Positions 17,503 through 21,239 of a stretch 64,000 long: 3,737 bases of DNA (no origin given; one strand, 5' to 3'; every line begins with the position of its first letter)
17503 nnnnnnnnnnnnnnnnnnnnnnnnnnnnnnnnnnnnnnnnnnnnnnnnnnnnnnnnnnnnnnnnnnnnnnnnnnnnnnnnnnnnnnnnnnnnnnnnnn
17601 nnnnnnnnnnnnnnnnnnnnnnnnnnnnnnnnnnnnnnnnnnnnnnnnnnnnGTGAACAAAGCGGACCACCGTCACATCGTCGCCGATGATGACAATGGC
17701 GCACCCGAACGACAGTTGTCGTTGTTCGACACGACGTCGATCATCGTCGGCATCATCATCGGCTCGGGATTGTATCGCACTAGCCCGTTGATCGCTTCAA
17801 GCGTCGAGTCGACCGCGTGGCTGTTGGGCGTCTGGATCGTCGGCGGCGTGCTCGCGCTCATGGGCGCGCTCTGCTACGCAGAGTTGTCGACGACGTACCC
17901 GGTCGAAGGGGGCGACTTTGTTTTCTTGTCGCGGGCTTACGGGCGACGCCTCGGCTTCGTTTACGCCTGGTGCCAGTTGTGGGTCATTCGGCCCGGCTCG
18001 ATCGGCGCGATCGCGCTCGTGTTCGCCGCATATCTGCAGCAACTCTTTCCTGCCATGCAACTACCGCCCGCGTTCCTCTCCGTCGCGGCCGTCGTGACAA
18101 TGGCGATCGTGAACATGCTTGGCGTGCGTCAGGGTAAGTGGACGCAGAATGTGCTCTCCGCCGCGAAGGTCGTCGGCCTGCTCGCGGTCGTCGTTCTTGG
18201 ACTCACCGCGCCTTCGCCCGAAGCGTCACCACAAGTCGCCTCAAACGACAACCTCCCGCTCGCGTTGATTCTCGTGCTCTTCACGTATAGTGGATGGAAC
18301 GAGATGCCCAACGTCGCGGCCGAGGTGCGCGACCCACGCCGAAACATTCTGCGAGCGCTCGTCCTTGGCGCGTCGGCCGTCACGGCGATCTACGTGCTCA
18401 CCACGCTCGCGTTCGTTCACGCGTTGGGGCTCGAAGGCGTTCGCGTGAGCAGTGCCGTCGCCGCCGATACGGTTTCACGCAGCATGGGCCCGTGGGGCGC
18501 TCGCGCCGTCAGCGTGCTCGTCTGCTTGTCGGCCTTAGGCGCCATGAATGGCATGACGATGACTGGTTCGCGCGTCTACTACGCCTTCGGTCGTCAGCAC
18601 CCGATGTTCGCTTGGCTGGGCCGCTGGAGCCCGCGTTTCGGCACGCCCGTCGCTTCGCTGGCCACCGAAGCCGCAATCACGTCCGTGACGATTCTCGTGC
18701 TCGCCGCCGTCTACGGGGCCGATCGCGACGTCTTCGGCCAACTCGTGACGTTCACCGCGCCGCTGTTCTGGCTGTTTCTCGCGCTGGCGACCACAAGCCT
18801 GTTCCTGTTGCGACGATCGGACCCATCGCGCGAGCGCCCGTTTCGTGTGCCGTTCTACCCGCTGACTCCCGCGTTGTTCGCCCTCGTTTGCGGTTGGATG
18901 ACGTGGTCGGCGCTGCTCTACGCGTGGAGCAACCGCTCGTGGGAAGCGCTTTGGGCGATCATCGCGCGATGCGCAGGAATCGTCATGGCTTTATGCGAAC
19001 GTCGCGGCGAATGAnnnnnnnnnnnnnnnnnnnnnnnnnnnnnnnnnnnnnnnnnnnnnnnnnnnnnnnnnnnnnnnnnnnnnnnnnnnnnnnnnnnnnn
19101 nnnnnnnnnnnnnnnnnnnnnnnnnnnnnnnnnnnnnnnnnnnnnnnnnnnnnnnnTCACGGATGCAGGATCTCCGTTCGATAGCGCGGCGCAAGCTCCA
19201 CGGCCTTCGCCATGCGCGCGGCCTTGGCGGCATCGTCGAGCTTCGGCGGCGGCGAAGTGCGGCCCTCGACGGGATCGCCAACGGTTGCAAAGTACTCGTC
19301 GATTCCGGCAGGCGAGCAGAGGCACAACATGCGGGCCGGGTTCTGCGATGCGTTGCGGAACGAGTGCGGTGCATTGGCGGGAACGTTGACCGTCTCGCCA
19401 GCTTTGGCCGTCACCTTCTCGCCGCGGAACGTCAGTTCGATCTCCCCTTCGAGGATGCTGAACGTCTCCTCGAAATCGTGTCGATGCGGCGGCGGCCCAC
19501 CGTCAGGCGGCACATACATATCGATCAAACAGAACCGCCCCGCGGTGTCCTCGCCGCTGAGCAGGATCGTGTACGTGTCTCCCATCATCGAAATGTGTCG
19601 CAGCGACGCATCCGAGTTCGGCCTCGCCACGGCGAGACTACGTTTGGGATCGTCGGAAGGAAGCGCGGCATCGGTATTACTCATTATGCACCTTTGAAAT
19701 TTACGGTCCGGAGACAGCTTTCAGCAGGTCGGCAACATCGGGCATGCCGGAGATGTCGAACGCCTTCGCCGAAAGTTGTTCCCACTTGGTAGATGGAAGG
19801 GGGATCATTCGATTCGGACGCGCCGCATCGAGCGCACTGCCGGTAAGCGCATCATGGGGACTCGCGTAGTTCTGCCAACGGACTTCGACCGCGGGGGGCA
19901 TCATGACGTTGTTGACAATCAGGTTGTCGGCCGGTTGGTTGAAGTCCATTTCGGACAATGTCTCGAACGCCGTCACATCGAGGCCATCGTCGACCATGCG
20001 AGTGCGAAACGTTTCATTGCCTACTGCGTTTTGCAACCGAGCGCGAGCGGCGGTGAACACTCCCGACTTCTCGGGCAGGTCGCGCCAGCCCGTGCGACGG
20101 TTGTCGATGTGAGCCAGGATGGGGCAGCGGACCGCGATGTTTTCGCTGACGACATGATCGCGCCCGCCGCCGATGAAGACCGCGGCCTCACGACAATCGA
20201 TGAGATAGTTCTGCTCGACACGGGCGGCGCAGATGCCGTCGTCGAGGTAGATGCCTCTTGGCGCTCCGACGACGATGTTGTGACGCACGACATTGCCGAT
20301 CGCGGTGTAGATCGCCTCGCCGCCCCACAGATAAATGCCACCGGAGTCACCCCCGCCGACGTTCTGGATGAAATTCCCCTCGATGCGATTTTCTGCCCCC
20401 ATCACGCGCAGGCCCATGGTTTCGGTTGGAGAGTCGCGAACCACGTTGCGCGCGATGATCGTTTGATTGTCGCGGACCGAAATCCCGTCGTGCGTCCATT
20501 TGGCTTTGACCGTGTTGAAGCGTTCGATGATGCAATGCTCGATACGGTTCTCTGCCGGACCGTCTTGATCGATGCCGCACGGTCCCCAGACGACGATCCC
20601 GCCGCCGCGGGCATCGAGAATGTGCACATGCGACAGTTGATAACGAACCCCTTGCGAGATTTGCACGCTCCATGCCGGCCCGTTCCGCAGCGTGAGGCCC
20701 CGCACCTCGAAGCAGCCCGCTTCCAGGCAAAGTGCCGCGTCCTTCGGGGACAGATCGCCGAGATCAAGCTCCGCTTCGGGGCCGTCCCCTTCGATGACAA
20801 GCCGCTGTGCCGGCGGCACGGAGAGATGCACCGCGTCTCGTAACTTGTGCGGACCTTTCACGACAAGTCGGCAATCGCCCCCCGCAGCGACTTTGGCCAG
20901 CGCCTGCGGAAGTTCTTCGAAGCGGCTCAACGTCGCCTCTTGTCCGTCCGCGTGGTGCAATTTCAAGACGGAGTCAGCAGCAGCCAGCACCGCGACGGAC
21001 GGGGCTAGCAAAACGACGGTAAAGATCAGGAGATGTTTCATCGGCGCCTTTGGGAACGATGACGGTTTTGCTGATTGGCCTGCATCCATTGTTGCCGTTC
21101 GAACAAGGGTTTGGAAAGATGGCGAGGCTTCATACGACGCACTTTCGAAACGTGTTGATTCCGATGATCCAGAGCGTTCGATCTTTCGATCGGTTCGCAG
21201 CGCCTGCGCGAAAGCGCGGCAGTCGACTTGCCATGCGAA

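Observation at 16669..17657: Low-GC SUKH/SMI1-KNR4-like gene inserted exactly at the yjbQ-permease junction, bracketed by a 57-bp duplication of that junction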

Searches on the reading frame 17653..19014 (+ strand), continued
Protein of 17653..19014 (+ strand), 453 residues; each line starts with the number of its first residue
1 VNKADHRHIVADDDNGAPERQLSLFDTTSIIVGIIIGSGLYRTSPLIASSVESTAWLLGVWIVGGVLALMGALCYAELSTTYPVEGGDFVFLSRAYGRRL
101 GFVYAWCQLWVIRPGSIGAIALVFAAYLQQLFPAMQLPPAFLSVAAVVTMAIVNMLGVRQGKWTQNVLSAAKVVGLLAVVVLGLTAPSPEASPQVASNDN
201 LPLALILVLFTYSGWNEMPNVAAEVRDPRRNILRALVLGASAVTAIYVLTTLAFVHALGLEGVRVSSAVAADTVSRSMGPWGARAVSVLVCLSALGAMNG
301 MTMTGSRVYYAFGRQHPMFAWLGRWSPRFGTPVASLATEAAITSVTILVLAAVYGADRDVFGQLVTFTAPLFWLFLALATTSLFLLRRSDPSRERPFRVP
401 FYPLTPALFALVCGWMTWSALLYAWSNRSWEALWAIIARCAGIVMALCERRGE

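Call 51: find_encoding_contigs(protein=P0182, flank=5000, max_places=2)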
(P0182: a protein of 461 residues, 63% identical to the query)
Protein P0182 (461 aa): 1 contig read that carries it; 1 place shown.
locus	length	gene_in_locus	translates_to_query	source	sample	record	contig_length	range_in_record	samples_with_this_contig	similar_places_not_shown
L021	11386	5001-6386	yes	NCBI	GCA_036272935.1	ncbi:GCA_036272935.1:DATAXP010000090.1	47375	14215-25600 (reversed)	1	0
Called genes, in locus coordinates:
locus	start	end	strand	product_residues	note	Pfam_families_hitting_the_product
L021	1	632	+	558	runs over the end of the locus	PF13360:PQQ_2, PF13570:Beta-prop_ACSF4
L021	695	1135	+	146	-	PF00072:Response_reg (weak)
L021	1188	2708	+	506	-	PF00884:Sulfatase, PF01663:Phosphodiest (faint), PF16347:SGSH_C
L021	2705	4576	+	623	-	PF00884:Sulfatase, PF16347:SGSH_C (faint), PF13646:HEAT_2 (weak)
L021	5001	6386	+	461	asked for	PF13520:AA_permease_2, PF00324:AA_permease, PF01490:Aa_trans (faint)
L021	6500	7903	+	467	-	PF00884:Sulfatase, PF01663:Phosphodiest (faint), PF16347:SGSH_C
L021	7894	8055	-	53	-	-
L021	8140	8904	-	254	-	PF02599:CsrA, PF00072:Response_reg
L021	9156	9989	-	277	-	PF00142:Fer4_NifH, PF01656:CbiA, PF02374:ArsA_ATPase (weak), PF06564:CBP_BcsQ, PF09140:MipZ, PF10609:ParA, PF13614:AAA_31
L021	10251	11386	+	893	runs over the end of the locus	PF00521:DNA_topoisoIV, PF03989:DNA_gyraseA_C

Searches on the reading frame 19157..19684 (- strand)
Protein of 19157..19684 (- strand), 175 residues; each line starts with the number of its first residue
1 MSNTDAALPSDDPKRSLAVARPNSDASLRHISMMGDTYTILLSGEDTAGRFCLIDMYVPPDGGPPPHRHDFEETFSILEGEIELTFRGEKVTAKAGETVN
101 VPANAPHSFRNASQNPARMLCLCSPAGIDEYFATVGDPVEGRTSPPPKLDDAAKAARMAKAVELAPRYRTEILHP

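Call 89: search_protein_families(library=pfam, proteins=[window:19157-19684:-], max_evalue=0.001)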
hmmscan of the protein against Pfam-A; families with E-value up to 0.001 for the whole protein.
window:19157-19684:- (175 aa): 4 families
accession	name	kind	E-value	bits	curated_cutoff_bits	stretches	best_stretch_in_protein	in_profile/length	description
PF07883.17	Cupin_2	-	8.9e-20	70.6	27.2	1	56-122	3-69/70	Cupin domain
PF02311.25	AraC_binding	-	9.1e-07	29.1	21.1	1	65-145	17-98/135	AraC-like ligand binding domain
PF05899.18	Cupin_3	-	8.9e-05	22.6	23.5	1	68-105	22-60/74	EutQ-like cupin domain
PF06249.18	EutQ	-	0.00036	20.8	21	1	70-126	94-148/152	Ethanolamine utilisation protein EutQ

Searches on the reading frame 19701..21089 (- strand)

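Call 89: search_protein_families(library=pfam, proteins=[window:19701-21089:-], max_evalue=0.001)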
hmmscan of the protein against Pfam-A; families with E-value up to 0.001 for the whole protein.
window:19701-21089:- (462 aa): 2 families
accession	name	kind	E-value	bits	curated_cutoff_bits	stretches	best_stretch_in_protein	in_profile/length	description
PF13229.12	Beta_helix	-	8.9e-10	38.9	25.9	1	181-322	11-137/158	Right handed beta helix region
PF05048.19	NosD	-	3.7e-05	23.7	23.6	1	201-319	17-123/212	Periplasmic copper-binding protein (NosD)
